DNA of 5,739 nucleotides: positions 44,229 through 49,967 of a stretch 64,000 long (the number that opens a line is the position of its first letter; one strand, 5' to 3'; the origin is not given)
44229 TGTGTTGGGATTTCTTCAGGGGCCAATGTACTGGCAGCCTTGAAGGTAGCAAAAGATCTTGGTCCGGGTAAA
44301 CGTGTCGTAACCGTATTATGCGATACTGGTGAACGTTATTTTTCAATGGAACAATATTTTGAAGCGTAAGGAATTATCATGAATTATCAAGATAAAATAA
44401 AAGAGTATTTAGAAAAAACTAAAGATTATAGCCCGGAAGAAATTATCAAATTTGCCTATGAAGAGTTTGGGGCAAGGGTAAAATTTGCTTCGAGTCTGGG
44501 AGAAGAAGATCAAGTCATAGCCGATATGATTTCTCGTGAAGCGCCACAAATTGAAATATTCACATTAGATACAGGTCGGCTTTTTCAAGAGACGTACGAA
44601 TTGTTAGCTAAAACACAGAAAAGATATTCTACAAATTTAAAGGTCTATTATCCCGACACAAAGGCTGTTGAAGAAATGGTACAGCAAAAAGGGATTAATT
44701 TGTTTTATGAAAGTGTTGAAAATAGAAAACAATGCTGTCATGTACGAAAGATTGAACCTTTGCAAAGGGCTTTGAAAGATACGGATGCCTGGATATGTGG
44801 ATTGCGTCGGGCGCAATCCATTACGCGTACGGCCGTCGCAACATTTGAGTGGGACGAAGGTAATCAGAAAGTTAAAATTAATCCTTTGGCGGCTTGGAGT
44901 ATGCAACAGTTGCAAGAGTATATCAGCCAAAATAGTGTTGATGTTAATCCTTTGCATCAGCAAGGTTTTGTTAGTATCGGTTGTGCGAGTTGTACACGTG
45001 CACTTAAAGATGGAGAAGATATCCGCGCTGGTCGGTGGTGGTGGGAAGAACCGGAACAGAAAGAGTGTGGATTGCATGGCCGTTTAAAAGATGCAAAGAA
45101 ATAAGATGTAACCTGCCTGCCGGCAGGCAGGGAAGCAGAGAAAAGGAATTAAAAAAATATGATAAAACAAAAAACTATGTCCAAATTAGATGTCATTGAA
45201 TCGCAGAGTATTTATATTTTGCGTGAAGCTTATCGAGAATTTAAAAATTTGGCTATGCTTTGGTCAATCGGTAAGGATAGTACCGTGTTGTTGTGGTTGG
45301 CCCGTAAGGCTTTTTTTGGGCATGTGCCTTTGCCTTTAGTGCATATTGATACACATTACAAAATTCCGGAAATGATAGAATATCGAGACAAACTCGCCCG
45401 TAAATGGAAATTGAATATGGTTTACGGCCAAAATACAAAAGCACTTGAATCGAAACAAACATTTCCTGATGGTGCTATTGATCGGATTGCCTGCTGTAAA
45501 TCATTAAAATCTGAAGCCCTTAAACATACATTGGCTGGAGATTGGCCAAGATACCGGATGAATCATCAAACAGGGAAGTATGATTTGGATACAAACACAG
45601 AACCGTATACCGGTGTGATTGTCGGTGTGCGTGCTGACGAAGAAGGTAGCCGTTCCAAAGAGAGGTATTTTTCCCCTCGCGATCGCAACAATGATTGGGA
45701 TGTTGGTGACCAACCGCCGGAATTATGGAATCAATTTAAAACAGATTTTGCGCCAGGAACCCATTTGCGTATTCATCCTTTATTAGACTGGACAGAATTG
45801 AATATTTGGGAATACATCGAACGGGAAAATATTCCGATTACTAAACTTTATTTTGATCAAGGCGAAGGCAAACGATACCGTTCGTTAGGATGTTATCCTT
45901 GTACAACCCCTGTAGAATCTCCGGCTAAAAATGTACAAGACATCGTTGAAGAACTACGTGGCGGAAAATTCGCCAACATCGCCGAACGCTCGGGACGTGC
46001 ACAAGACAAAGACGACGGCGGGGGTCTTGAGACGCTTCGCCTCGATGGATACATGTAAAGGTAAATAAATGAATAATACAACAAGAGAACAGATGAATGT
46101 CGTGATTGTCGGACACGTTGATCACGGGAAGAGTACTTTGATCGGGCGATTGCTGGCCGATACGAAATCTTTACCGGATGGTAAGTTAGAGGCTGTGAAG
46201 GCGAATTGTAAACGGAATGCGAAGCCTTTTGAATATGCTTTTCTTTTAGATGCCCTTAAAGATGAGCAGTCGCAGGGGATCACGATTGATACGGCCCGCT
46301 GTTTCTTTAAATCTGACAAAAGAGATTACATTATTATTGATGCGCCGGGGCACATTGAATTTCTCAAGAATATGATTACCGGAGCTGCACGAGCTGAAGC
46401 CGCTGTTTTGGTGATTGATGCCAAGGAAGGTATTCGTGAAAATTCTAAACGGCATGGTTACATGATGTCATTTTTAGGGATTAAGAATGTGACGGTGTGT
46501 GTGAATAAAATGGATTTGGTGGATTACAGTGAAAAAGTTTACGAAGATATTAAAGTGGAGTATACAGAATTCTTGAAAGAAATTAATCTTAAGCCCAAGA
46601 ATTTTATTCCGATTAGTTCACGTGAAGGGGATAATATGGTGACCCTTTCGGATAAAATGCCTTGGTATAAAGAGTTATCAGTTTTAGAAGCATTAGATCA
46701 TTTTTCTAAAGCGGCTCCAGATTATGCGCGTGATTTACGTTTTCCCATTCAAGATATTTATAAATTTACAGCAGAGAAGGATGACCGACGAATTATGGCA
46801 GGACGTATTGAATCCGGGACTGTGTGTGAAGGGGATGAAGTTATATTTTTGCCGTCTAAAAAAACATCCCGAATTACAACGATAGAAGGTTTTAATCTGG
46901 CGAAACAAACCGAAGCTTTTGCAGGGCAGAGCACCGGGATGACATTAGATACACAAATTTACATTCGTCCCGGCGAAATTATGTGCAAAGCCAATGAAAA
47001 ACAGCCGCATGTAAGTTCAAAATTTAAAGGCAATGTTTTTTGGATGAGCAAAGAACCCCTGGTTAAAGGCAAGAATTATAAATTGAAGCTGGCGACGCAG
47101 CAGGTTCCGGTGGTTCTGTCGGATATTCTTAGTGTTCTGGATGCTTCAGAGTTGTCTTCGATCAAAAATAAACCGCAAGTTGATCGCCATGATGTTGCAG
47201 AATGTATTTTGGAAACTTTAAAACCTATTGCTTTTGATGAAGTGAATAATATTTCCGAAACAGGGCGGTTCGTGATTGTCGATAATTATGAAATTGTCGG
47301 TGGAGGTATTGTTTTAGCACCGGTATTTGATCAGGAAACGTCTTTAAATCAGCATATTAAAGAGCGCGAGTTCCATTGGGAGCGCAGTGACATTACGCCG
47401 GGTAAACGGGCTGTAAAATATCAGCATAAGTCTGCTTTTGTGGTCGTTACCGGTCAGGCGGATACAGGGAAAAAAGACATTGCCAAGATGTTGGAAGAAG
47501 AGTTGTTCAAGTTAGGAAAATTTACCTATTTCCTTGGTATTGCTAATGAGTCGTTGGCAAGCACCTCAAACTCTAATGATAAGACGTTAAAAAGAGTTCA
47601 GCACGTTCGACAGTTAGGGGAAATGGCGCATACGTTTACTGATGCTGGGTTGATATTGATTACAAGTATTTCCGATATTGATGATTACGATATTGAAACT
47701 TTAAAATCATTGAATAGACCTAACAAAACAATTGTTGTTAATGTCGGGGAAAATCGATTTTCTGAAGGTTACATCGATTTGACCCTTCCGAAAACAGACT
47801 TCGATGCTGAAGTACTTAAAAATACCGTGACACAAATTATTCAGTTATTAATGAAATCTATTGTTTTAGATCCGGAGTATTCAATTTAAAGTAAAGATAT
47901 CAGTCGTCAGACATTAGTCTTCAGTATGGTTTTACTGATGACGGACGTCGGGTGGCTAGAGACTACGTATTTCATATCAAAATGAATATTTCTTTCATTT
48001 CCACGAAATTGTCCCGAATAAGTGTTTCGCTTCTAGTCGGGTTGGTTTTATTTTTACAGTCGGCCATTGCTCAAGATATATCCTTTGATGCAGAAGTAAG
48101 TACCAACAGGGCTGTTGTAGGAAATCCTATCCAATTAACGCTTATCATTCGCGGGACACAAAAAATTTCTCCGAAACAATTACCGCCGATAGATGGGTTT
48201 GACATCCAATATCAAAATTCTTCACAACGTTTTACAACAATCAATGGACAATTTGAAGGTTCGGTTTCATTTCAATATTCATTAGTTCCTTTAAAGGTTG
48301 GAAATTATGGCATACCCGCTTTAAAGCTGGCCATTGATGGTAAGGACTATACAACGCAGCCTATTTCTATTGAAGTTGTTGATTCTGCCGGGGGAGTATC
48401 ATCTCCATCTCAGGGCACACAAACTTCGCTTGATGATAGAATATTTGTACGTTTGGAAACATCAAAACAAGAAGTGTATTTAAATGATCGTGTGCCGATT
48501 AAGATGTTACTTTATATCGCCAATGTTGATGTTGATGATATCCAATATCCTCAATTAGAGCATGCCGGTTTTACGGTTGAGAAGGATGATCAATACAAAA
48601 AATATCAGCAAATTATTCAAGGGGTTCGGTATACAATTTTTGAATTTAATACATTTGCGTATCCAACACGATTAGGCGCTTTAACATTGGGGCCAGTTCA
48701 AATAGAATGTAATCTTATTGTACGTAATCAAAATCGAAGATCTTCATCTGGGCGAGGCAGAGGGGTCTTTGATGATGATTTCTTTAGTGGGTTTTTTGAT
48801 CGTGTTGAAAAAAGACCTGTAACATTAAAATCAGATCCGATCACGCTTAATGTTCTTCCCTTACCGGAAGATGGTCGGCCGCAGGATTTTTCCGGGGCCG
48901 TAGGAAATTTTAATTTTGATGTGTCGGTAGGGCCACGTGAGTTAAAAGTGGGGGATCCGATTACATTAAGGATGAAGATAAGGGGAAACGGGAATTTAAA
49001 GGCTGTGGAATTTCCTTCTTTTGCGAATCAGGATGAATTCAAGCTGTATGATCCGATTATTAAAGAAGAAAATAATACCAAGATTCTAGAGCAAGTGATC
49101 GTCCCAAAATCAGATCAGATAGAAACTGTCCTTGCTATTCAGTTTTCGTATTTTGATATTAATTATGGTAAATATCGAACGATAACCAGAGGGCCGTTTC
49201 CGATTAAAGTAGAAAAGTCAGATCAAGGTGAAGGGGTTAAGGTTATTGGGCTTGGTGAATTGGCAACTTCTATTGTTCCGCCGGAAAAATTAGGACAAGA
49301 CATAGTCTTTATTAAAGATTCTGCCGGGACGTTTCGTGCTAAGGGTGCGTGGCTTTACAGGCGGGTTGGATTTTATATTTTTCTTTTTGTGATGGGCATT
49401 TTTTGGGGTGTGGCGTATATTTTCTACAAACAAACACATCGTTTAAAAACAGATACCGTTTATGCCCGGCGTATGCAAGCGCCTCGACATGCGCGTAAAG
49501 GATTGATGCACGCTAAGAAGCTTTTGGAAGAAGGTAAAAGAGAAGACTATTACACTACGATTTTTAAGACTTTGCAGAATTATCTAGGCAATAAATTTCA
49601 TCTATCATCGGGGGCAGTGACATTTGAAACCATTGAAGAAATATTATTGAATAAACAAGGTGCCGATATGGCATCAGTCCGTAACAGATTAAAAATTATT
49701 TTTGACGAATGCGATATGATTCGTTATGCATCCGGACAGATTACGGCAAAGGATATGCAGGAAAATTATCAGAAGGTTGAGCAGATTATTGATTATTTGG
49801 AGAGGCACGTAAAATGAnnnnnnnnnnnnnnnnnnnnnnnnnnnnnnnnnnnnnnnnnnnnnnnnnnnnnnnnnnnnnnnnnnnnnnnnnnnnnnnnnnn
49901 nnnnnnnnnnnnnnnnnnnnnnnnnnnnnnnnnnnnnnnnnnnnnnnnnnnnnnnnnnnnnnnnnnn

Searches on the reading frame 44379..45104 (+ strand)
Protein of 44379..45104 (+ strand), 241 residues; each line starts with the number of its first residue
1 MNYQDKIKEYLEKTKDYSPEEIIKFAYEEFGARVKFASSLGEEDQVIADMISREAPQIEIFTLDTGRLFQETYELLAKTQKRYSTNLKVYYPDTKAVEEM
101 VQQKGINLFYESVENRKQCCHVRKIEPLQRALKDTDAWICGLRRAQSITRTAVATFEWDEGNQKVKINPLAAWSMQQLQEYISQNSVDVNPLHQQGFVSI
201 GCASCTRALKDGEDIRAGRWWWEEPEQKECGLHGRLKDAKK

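Call 17: search_protein_families(library=pfam, proteins=[window:44379-45104:+])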
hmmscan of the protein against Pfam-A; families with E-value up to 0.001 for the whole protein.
window:44379-45104:+ (241 aa): 1 family
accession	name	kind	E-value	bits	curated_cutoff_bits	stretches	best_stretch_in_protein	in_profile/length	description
PF01507.26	PAPS_reduct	-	4.4e-46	157.5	22.5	1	36-208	4-175/175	Phosphoadenosine phosphosulfate reductase domain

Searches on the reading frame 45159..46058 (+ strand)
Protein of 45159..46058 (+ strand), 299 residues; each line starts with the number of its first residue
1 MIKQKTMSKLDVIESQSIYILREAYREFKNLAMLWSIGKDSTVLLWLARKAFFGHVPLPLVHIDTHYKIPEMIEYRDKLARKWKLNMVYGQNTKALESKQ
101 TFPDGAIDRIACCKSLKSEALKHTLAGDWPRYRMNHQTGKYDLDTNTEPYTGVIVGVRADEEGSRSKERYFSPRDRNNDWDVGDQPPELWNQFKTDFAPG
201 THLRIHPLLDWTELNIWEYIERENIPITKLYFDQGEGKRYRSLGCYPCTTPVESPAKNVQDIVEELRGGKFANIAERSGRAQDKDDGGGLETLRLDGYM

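Call 81: search_protein_families(library=pfam, proteins=[window:45159-46058:+], max_evalue=0.00001)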
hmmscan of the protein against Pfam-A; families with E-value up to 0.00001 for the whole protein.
window:45159-46058:+ (299 aa): 1 family
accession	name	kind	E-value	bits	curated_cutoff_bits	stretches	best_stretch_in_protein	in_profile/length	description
PF01507.26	PAPS_reduct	-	2.7e-39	135.4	22.5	1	30-251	1-175/175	Phosphoadenosine phosphosulfate reductase domain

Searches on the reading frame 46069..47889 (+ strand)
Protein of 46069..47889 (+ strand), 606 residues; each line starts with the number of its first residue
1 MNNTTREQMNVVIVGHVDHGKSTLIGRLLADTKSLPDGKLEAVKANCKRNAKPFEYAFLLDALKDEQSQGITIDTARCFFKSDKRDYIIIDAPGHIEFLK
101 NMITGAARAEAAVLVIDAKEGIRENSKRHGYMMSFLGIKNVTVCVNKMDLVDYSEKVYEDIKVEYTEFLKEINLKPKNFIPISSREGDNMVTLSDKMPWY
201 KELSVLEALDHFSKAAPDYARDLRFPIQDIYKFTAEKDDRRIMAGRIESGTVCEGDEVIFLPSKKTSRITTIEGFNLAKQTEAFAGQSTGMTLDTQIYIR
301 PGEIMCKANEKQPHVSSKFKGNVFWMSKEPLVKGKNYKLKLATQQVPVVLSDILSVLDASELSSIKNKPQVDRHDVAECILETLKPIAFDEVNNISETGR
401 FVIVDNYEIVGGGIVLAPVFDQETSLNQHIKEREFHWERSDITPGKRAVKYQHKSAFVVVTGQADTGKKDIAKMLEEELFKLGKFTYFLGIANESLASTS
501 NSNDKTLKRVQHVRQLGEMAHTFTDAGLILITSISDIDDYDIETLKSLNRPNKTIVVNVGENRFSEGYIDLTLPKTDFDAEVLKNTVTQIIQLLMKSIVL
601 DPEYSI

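Call 81: search_protein_families(library=pfam, proteins=[window:46069-47889:+], max_evalue=0.00001)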
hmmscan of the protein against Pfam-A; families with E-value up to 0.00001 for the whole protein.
window:46069-47889:+ (606 aa): 6 families
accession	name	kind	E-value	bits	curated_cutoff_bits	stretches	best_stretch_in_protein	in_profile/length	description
PF00009.33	GTP_EFTU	-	1.5e-45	155.6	26.5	1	8-196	3-181/188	Elongation factor Tu GTP binding domain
PF22594.2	GTP-eEF1A_C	-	6e-19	68.8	27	1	318-415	1-100/101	GTP-eEF1A C-terminal domain-like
PF03144.31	GTP_EFTU_D2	-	7.1e-08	33.2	30.3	1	242-293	3-58/73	Elongation factor Tu domain 2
PF01926.29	MMR_HSR1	-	9.1e-08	32.6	21.9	0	67-129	28-96/113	50S ribosome-binding GTPase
PF01583.26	APS_kinase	-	1.7e-07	31.8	21.1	1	455-534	2-81/152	Adenylylsulphate kinase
PF03143.23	GTP_EFTU_D3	-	2e-06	28.5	27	0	316-416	5-103/106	Elongation factor Tu C-terminal domain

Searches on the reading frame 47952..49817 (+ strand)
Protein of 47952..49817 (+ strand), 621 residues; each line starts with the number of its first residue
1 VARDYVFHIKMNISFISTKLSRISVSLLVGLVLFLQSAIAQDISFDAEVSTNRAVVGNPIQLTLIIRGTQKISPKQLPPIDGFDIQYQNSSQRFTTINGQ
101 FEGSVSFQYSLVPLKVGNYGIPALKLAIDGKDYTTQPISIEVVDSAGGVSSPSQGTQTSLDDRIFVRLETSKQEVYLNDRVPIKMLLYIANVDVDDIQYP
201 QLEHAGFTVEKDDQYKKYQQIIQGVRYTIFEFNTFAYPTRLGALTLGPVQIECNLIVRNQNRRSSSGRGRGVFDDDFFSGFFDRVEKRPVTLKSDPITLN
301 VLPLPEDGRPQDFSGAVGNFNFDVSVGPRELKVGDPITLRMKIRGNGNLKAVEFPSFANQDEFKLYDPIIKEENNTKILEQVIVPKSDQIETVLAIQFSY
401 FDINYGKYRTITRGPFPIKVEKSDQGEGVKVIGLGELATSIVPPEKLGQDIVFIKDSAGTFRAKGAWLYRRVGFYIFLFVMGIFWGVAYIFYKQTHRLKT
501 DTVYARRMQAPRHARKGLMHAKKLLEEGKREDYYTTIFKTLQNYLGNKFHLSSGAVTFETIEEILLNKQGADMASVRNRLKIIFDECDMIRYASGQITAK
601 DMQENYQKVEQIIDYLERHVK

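Call 81: search_protein_families(library=pfam, proteins=[window:47952-49817:+], max_evalue=0.00001)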
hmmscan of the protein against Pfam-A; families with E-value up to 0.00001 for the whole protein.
window:47952-49817:+ (621 aa): 1 family
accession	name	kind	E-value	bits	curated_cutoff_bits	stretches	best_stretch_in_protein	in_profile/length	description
PF13584.12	BatD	-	9.9e-29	100.3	24.1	1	47-142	1-92/92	BatD DUF11 like domain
